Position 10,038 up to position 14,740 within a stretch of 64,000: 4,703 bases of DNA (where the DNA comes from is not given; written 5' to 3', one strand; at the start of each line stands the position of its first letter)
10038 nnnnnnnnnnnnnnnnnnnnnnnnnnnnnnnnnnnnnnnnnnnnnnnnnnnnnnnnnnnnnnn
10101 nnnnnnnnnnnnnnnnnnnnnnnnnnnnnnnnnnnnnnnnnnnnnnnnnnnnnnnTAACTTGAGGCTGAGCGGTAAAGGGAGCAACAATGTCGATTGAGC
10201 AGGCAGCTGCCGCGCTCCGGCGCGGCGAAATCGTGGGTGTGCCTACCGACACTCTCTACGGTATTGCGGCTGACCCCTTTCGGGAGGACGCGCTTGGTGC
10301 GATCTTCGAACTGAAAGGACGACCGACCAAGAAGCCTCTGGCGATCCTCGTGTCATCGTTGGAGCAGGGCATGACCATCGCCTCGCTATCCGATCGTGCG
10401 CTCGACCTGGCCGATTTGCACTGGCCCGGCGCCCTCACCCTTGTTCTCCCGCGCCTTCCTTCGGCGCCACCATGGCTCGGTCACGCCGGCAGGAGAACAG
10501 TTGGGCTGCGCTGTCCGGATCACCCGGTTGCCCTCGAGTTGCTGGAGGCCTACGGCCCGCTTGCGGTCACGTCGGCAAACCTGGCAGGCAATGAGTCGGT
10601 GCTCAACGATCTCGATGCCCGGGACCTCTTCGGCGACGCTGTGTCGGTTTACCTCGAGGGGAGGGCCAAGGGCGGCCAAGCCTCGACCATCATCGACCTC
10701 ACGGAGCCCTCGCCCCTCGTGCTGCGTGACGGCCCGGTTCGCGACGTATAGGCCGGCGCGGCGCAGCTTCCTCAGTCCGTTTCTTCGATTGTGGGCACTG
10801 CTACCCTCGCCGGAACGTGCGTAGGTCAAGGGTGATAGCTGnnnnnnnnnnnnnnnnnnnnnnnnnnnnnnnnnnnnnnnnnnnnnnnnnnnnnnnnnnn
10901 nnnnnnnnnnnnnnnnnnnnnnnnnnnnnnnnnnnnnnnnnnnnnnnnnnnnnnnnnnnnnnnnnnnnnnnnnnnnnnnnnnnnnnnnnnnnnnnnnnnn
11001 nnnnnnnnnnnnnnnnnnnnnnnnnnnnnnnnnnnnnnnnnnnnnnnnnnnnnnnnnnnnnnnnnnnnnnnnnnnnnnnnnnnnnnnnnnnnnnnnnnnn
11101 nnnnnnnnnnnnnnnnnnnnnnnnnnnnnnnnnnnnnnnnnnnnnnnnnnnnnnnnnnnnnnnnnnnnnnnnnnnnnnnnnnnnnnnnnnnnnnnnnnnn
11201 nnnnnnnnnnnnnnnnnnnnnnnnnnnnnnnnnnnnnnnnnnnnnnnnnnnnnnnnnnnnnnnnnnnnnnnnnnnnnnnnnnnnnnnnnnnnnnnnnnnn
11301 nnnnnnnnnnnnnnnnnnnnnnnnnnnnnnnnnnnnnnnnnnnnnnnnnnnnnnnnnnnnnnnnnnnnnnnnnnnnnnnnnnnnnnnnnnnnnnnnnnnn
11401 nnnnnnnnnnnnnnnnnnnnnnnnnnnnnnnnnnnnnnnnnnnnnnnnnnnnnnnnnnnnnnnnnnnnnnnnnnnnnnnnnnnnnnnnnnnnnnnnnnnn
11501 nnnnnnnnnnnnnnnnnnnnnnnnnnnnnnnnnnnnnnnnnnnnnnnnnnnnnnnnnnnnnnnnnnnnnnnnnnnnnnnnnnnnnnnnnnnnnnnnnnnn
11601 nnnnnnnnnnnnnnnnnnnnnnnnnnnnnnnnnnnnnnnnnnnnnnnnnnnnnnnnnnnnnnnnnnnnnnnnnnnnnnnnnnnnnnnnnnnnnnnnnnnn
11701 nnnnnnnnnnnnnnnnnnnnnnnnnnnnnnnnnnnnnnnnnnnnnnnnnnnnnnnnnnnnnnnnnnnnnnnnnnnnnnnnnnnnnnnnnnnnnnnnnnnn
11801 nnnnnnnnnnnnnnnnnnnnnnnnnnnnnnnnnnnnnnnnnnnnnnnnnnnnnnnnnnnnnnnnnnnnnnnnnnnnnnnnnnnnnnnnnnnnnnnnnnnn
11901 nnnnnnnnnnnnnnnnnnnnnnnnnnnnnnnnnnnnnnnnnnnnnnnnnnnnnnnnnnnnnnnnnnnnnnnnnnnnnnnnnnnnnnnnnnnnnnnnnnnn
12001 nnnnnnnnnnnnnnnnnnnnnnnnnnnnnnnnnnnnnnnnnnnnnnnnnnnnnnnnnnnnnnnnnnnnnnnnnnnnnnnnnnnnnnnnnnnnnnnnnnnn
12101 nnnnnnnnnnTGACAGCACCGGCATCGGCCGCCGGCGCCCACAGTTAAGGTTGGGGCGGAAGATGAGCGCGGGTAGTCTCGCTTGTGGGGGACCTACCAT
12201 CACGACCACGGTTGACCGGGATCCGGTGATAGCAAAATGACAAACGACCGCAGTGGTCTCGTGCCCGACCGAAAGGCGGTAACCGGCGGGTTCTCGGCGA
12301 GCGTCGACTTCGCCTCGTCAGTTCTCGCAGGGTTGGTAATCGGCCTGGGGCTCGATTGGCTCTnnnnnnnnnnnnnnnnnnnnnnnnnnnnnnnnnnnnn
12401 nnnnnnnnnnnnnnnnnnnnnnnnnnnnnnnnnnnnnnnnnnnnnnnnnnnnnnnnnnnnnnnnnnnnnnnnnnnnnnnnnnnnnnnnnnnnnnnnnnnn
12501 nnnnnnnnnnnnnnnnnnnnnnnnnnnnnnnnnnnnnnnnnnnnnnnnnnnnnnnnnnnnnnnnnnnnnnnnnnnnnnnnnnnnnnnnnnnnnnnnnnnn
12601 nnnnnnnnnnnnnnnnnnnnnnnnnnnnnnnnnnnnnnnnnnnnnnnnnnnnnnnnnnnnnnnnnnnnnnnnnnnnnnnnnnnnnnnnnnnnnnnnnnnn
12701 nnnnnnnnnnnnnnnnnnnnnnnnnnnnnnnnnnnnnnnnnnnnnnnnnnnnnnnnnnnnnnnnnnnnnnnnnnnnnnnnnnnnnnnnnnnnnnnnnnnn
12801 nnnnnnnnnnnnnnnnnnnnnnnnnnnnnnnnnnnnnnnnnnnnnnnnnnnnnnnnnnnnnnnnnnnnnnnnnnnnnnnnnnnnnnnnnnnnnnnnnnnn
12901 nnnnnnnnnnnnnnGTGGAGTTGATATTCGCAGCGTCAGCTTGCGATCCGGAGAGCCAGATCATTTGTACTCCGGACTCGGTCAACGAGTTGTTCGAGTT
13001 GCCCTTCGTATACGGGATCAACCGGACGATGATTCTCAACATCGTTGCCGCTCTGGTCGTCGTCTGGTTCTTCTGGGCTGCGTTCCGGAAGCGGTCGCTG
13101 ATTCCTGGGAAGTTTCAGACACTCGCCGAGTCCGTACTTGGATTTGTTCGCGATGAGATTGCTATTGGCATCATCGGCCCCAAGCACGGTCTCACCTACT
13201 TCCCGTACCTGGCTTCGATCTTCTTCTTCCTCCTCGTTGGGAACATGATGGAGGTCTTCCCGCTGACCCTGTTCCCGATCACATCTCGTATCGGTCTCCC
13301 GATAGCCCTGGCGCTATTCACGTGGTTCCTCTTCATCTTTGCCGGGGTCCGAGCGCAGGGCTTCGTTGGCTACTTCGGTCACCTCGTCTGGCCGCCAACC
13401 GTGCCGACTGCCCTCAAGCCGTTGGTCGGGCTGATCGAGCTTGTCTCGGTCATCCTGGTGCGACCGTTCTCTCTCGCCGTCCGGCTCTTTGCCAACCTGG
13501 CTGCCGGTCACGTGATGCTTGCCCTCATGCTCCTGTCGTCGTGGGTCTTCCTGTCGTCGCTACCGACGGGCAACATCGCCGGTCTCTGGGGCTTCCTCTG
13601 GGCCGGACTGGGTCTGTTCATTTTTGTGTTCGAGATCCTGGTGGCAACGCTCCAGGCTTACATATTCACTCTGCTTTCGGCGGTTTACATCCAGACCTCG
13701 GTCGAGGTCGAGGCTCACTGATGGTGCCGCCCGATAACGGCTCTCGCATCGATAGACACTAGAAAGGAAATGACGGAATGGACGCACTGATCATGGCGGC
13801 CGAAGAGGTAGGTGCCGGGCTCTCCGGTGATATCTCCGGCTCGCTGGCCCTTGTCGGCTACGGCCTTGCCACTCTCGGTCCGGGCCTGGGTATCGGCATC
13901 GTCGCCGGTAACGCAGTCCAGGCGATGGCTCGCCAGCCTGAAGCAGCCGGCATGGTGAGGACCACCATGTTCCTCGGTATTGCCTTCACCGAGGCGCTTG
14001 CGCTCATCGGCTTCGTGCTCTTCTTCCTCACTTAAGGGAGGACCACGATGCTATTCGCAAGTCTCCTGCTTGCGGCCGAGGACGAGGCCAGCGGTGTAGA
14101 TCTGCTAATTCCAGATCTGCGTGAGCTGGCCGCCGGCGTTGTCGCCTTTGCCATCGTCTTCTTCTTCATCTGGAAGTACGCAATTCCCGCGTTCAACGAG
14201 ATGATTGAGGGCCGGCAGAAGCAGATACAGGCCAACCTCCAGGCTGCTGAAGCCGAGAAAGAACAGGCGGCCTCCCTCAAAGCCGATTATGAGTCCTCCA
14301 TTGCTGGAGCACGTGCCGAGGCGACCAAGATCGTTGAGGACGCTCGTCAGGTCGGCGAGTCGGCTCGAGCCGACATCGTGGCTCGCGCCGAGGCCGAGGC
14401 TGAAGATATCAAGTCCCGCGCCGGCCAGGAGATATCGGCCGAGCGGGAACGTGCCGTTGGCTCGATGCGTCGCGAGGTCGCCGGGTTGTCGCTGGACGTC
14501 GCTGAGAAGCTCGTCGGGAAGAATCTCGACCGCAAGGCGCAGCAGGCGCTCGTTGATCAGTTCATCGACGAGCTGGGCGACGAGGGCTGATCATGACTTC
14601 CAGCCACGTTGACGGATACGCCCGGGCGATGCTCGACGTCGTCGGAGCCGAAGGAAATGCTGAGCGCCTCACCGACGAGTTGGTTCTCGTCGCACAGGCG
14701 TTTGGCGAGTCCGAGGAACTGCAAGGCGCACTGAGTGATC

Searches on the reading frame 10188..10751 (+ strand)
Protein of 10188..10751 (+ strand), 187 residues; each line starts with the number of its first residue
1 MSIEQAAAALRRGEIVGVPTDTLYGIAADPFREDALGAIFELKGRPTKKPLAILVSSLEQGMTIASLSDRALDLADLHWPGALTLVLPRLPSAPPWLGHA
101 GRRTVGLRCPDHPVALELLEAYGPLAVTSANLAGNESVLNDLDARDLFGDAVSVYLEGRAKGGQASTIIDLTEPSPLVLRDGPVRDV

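Call 11: search_protein_families(library=pfam, proteins=[window:10188-10751:+], max_evalue=0.001)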
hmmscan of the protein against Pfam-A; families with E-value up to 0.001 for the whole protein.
window:10188-10751:+ (187 aa): 1 family
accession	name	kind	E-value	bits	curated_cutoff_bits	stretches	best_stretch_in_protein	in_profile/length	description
PF01300.24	Sua5_yciO_yrdC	-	6.2e-50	169.6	25.1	1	9-182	2-178/178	Telomere recombination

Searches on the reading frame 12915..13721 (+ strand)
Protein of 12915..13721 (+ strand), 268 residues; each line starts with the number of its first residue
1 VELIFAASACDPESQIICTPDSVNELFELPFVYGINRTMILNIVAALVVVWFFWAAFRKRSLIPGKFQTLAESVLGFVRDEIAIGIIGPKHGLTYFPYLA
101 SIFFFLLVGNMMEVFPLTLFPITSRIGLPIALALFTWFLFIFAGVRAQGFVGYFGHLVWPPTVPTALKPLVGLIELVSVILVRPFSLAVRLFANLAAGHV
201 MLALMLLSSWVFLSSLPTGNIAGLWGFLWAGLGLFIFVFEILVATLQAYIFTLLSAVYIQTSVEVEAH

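Call 9: search_protein_families(library=pfam, proteins=[window:12915-13721:+], max_evalue=0.001)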
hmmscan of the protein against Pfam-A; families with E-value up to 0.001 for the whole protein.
window:12915-13721:+ (268 aa): 1 family
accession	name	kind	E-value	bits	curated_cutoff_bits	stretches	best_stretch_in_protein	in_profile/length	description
PF00119.25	ATP-synt_A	-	1.2e-57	195.7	33.9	1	40-260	2-217/217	ATP synthase A chain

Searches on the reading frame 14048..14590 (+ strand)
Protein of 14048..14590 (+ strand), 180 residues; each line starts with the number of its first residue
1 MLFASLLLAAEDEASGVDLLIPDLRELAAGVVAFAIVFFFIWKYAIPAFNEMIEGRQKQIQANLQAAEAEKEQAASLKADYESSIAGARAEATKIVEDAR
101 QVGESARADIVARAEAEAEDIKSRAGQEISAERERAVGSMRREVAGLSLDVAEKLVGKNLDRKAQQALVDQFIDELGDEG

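Call 9: search_protein_families(library=pfam, proteins=[window:14048-14590:+], max_evalue=0.001)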
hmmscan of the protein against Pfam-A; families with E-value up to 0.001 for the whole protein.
window:14048-14590:+ (180 aa): 2 families
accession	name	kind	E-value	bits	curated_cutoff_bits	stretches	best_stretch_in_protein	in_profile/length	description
PF00430.23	ATP-synt_B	-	7.5e-29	100.9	28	1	29-156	4-131/132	ATP synthase B/B' CF(0)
PF05405.19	Mt_ATP-synt_B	-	3.4e-07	30.5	21.7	1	32-96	21-85/163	Mitochondrial ATP synthase B chain precursor (ATP-synt_B)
